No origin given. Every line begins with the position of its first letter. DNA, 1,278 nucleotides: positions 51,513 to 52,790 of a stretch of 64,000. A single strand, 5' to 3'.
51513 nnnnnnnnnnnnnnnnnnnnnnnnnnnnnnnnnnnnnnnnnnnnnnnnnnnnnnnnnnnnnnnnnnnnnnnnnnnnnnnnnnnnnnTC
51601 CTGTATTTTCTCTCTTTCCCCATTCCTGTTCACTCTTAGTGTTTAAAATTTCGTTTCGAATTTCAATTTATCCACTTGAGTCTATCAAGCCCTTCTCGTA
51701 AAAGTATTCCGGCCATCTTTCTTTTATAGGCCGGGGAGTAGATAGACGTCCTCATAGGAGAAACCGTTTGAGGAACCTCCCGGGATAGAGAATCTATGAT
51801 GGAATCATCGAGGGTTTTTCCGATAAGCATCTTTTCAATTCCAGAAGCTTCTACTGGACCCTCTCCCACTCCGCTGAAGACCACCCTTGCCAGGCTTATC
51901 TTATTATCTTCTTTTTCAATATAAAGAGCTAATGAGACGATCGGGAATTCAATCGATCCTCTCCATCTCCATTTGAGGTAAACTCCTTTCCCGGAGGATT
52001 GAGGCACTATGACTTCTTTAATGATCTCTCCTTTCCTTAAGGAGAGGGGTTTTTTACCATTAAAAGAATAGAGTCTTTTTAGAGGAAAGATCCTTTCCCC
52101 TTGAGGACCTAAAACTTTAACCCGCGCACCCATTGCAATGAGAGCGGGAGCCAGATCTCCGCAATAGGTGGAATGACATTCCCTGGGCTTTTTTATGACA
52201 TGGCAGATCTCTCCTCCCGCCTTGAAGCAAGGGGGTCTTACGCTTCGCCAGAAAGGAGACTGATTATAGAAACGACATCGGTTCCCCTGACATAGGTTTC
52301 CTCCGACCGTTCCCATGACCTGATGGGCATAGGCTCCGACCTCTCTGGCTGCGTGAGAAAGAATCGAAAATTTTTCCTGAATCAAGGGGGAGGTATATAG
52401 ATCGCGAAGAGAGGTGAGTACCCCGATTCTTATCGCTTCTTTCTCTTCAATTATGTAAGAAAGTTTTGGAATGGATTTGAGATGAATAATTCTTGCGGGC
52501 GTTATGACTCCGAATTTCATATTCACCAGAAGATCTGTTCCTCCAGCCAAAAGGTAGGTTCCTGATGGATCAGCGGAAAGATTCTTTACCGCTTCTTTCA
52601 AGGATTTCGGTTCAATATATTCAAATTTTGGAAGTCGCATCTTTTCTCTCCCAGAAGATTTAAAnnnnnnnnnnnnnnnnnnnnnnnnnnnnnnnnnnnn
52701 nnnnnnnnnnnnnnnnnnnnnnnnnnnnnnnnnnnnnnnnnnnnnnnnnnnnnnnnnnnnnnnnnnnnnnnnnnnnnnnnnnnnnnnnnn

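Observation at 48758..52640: XDH-family three-subunit enzyme with a six-Cys insertion in the FAD subunit, as in 4-hydroxybenzoyl-CoA reductase, flanked by TRAP transporters and aryl-CoA ligases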

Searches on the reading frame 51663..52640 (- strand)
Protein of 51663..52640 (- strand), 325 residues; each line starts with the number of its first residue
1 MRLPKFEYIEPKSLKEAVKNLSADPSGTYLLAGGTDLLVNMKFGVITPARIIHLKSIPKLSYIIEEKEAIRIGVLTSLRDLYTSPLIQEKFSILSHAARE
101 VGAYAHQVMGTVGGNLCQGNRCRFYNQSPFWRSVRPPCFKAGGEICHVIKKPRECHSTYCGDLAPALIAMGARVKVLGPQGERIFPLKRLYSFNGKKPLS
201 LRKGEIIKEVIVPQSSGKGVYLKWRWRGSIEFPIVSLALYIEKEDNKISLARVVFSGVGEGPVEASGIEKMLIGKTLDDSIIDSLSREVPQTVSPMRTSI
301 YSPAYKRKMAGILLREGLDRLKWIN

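Call 4: search_solved_structures(query=window:51663-52640:-, max_evalue=0.001, show_alignments=3)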
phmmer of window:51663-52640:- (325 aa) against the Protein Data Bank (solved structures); distinct sequences matched with E-value up to 0.001: 15.
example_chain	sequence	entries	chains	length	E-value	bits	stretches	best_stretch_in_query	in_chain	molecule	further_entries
1rm6_B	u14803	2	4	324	4.4e-56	193.5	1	6-321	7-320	4-hydroxybenzoyl-CoA reductase beta subunit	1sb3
4zoh_B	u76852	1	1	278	2.3e-26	95.8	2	160-317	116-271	Putative oxidoreductase FAD-binding subunit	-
5y6q_B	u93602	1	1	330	1.8e-24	89.6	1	24-310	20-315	Aldehyde oxidase medium subunit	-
1ffv_C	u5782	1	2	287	8.5e-24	87.4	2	3-120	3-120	CUTM, FLAVOPROTEIN OF CARBON MONOXIDE DEHYDROGENASE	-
1ffu_C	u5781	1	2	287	4.7e-23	85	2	3-120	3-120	CUTM, FLAVOPROTEIN OF CARBON MONOXIDE DEHYDROGENASE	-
1n5w_C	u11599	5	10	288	2e-20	76.3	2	5-120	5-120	Carbon monoxide dehydrogenase medium chain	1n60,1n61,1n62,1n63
1zxi_C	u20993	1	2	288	2.8e-20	75.9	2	5-120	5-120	Carbon monoxide dehydrogenase medium chain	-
7dqx_E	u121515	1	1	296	3.2e-20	75.6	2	1-119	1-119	6-hydroxypseudooxynicotine dehydrogenase complex subunit alpha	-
7dqx_B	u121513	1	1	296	4e-20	75.3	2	1-119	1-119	6-hydroxypseudooxynicotine dehydrogenase complex subunit alpha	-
5g5g_B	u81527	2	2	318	3.1e-19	72.4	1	16-263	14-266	PUTATIVE XANTHINE DEHYDROGENASE YAGR MOLYBDENUM-BINDING SU SUBUNIT | Aldehyde oxidoreductase FAD-binding subunit PaoB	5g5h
3hrd_C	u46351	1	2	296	3.8e-17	65.5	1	5-118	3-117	Nicotinate dehydrogenase FAD-subunit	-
1t3q_C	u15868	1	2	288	1e-11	47.7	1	1-119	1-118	quinoline 2-oxidoreductase medium subunit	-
8uem_B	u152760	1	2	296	1.2e-10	44.2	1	5-120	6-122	Carbon monoxide dehydrogenase medium chain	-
1jro_A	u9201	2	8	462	1.1e-09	41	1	159-310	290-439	xanthine dehydrogenase, chain A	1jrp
2w3r_A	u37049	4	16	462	1.1e-09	41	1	159-310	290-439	XANTHINE DEHYDROGENASE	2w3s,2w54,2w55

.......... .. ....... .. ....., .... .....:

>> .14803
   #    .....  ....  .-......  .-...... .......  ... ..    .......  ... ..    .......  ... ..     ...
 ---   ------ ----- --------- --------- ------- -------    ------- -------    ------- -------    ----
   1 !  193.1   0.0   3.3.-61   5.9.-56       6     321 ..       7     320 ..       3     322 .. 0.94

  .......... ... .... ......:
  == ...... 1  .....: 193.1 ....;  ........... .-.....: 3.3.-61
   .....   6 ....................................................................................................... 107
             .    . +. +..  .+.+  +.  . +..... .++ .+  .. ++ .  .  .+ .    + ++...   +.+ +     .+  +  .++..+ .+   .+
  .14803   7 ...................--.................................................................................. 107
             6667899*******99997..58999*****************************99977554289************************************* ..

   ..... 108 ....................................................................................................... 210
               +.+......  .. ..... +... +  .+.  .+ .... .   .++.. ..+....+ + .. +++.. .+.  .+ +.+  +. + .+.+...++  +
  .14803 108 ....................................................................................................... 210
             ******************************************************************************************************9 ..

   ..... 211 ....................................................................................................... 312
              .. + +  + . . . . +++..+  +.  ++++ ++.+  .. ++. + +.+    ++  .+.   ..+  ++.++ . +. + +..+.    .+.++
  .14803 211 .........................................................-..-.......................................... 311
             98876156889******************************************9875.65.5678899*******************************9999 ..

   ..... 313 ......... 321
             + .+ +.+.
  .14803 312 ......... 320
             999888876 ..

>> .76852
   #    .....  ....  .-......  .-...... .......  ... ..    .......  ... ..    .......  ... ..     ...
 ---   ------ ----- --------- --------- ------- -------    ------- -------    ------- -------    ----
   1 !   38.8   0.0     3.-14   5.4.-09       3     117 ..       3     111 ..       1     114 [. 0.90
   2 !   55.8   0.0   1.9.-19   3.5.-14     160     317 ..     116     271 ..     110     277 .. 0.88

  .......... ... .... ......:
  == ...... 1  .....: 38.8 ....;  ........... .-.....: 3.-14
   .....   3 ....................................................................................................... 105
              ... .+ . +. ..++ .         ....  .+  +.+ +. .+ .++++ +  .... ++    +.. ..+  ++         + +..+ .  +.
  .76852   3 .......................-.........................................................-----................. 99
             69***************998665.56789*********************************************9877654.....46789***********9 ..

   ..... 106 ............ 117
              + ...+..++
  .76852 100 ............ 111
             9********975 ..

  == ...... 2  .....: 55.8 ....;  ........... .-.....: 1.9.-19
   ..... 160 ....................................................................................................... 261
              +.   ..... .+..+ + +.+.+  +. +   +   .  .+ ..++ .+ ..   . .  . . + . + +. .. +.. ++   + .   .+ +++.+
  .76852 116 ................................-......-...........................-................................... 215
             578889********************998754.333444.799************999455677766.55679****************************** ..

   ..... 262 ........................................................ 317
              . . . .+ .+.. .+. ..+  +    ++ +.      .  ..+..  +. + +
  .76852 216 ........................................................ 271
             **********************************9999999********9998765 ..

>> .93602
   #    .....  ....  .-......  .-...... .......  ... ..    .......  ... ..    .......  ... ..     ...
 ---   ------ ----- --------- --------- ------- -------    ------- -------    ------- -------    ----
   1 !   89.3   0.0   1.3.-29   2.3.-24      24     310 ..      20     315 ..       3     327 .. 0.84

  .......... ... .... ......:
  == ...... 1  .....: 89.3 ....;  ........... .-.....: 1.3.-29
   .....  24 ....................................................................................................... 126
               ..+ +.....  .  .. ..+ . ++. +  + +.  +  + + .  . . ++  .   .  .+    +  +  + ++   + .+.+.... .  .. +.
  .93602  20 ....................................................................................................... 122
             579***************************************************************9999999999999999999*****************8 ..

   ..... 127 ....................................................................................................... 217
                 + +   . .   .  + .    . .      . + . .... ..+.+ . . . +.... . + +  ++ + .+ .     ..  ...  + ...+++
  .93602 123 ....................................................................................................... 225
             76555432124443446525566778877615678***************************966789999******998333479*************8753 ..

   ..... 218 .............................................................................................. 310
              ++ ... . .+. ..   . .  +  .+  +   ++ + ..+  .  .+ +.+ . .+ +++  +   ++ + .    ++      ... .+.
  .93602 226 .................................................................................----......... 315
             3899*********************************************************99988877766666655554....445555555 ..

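Call 5: search_protein_families(library=ncbifam, proteins=[window:51663-52640:-], max_evalue=0.00001)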
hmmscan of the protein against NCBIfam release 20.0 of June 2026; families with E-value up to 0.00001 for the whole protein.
window:51663-52640:- (325 aa): 6 families
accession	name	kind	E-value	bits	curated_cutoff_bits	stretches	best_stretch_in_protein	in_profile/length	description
TIGR03195.1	4hydrxCoA_B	equivalog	4.2e-80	269.3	404.55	1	3-320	2-318/321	4-hydroxybenzoyl-CoA reductase subunit beta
NF041019.1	glyceraldDH_beta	equivalog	2.1e-47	161.7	350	2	4-118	4-117/280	glyceraldehyde dehydrogenase subunit beta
NF043083.1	XdhB_XDHase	equivalog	7.1e-39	133.7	310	2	7-120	6-119/289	xanthine dehydrogenase subunit XdhB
NF007427.0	PRK09971.1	equivalog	3.4e-36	125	287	2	7-120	6-119/292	xanthine dehydrogenase FAD-binding subunit XdhB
TIGR02963.1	xanthine_xdhA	equivalog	9.3e-25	87.2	467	2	160-314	306-461/468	xanthine dehydrogenase small subunit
TIGR03199.1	pucC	equivalog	3.6e-19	69.1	306.05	1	11-119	1-109/264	xanthine dehydrogenase subunit C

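Call 15: find_homologous_proteins(query=window:51663-52640:-, max_evalue=1e-20)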
Query window:51663-52640:- (325 aa): 3808 proteins with E <= 1e-20 among 6821 candidates; the best 120 are listed.
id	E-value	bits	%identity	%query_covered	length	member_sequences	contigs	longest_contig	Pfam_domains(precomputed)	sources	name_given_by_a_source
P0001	2.8e-214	728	100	100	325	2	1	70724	PF00941.28,PF03450.23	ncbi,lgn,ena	-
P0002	2.9e-182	623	82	99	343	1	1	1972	PF00941.28,PF03450.23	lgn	-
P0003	3.0e-182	623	84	99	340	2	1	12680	PF00941.28,PF03450.23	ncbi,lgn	-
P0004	1.1e-181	621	84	99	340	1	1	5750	PF00941.28,PF03450.23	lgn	-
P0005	2.3e-181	620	83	99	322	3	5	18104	PF00941.28,PF03450.23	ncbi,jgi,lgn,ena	-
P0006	3.8e-181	619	84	99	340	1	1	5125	PF00941.28,PF03450.23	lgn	-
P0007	1.4e-180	617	84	99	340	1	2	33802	PF00941.28,PF03450.23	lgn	-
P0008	2.2e-179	613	83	99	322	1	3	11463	PF00941.28,PF03450.23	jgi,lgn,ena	-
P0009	2.5e-179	613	83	99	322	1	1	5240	PF00941.28,PF03450.23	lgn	-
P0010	2.7e-179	613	84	99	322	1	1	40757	PF00941.28,PF03450.23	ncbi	-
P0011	1.6e-173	594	81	99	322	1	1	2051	PF00941.28,PF03450.23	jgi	-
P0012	4.6e-168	576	77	99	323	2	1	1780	PF00941.28,PF03450.23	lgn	-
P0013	3.4e-167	573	76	99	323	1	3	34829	PF00941.28,PF03450.23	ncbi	ncbi:MAG: FAD binding domain-containing protein [Thermodesulfobacteriota bacterium]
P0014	4.3e-146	504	69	99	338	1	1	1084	PF00941.28,PF03450.23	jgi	jgi:4-hydroxybenzoyl-CoA reductase subunit beta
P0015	1.4e-145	502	67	99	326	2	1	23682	PF00941.28,PF03450.23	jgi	jgi:4-hydroxybenzoyl-CoA reductase subunit beta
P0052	4.6e-139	481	65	99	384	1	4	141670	PF00941.28,PF03450.23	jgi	jgi:4-hydroxybenzoyl-CoA reductase subunit beta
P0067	9.9e-138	477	64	99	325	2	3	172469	PF00941.28,PF03450.23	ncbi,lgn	-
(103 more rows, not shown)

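Call 16: find_encoding_contigs(protein=P0001, flank=3000, max_places=2)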
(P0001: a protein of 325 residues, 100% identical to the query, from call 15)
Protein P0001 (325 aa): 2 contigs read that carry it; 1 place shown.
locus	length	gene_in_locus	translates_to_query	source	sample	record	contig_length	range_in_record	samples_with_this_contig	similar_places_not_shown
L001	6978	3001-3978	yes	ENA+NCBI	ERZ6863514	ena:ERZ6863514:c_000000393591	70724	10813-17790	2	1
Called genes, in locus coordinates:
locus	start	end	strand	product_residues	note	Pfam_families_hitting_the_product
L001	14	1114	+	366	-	PF03480:DctP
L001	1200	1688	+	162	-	PF04290:DctQ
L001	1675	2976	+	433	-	PF06808:DctM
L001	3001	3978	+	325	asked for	PF00941:FAD_binding_5, PF03450:CO_deh_flav_C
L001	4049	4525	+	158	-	PF00111:Fer2, PF13085:Fer2_3 (weak), PF01799:Fer2_2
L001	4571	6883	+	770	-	PF01315:Ald_Xan_dh_C, PF02738:MoCoBD_1, PF20256:MoCoBD_2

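Call 17: find_encoding_contigs(protein=P0067, flank=10000, max_places=2)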
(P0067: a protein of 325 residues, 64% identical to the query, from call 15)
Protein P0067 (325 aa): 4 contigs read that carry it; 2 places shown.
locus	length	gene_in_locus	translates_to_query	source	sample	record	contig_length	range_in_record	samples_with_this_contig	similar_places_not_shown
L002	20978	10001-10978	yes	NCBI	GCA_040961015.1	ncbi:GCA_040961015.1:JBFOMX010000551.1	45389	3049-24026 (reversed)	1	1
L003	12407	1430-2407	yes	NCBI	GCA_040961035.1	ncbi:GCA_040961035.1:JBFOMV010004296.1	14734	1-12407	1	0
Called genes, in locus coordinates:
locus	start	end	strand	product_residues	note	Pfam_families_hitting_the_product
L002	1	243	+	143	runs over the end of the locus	PF18902:DUF5658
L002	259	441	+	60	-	-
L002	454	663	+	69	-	-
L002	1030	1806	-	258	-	-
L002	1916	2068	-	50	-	-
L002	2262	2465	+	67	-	-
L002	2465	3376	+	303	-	PF02541:Ppx-GppA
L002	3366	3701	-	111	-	PF07883:Cupin_2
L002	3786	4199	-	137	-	-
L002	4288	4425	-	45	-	-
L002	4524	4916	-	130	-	PF11756:YgbA_NO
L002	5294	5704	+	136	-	PF12844:HTH_19, PF13413:HTH_25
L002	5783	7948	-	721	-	PF23139:OB_YrrC, PF14520:HHH_5 (faint), PF14490:HHH_RecD2, PF13245:AAA_19, PF13604:AAA_30, PF01443:Viral_helicase1 (weak), PF18335:SH3_13, PF13538:UvrD_C_2, +1 more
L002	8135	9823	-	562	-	PF01979:Amidohydro_1, PF07969:Amidohydro_3 (faint), PF13382:Adenine_deam_C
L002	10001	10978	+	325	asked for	PF00941:FAD_binding_5, PF03450:CO_deh_flav_C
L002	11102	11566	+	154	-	PF00111:Fer2 (weak), PF13085:Fer2_3 (weak), PF01799:Fer2_2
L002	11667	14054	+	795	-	PF01315:Ald_Xan_dh_C, PF02738:MoCoBD_1, PF20256:MoCoBD_2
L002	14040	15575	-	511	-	PF00501:AMP-binding, PF13193:AMP-binding_C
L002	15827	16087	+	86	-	PF04014:MazE_antitoxin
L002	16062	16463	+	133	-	PF01850:PIN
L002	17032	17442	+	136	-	-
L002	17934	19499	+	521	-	PF00388:PI-PLC-X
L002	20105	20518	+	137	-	PF07238:PilZ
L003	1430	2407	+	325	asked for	PF00941:FAD_binding_5, PF03450:CO_deh_flav_C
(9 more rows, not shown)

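Call 18: find_encoding_contigs(protein=P0052, flank=10000, max_places=2)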
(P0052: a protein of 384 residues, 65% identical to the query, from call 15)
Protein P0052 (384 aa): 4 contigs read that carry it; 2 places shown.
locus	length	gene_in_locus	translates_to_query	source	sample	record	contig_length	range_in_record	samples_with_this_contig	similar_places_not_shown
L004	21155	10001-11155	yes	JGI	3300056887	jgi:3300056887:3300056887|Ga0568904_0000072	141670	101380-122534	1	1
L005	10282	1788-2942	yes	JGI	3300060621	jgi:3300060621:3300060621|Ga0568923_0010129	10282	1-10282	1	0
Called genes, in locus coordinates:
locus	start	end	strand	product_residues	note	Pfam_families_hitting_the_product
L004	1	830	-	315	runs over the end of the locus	PF00535:Glycos_transf_2, PF13641:Glyco_tranf_2_3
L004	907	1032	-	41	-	-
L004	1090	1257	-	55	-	PF05635:23S_rRNA_IVP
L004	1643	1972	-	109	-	PF25919:BSH_CusB (weak), PF13375:RnfC_N (weak), PF01597:GCV_H (weak), PF00364:Biotin_lipoyl, PF25917:BSH_RND, PF25973:BSH_CzcB (faint), PF25984:BSH_YknX (faint)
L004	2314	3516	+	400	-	PF00108:Thiolase_N, PF02803:Thiolase_C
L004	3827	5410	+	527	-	PF13517:FG-GAP_3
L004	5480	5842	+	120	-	PF05635:23S_rRNA_IVP, PF22296:bAvd (weak)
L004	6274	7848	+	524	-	-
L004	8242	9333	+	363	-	-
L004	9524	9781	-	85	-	-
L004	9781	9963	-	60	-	-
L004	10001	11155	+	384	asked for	PF00941:FAD_binding_5, PF03450:CO_deh_flav_C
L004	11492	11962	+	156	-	PF00111:Fer2, PF13085:Fer2_3, PF01799:Fer2_2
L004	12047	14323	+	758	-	PF01315:Ald_Xan_dh_C, PF02738:MoCoBD_1, PF20256:MoCoBD_2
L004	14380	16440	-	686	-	PF04879:Molybdop_Fe4S4, PF00384:Molybdopterin, PF01568:Molydop_binding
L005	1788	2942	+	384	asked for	PF00941:FAD_binding_5, PF03450:CO_deh_flav_C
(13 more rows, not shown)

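Call 44: search_protein_representatives(protein=window:51663-52640:-)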
Query: 325 residues. Proteins with E-value up to 0.001 (for the whole library): 15851; up to 1e-10: 6294; up to 1e-30: 591. The best 150 are listed.
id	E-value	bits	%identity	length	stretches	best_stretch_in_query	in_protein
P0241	5.7e-123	426.4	60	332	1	1-321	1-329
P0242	5.4e-120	416.7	57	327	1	1-322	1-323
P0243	5.1e-84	298.5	48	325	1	1-317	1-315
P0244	7.7e-76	271.6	42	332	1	1-321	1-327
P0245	6.0e-75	268.7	42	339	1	1-318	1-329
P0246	2.1e-73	263.6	41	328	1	1-319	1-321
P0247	9.3e-73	261.5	40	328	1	1-321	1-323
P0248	1.3e-72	261.0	42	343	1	1-319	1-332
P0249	4.7e-72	259.1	41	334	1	1-317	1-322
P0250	8.2e-70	251.8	41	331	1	1-321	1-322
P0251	1.1e-69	251.3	43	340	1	1-320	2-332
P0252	1.4e-69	251.0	40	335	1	1-318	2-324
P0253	1.8e-69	250.6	40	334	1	3-320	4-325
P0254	3.3e-68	246.5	39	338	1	1-318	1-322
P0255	1.0e-67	244.9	38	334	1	1-320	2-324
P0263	7.8e-65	235.4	37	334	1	6-315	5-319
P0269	1.2e-63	231.5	39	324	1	3-316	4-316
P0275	5.6e-62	226.0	37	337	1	1-320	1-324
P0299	2.3e-57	210.9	40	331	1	1-321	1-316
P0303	7.9e-57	209.1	35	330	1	3-316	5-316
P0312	8.2e-56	205.8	38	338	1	3-321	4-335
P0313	8.8e-56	205.7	34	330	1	3-321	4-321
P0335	2.0e-52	194.7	39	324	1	1-315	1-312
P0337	2.7e-52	194.2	37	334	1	5-279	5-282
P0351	1.8e-51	191.5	38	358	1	1-262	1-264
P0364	1.4e-50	188.6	35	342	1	6-321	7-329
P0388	8.0e-49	182.8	34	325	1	8-321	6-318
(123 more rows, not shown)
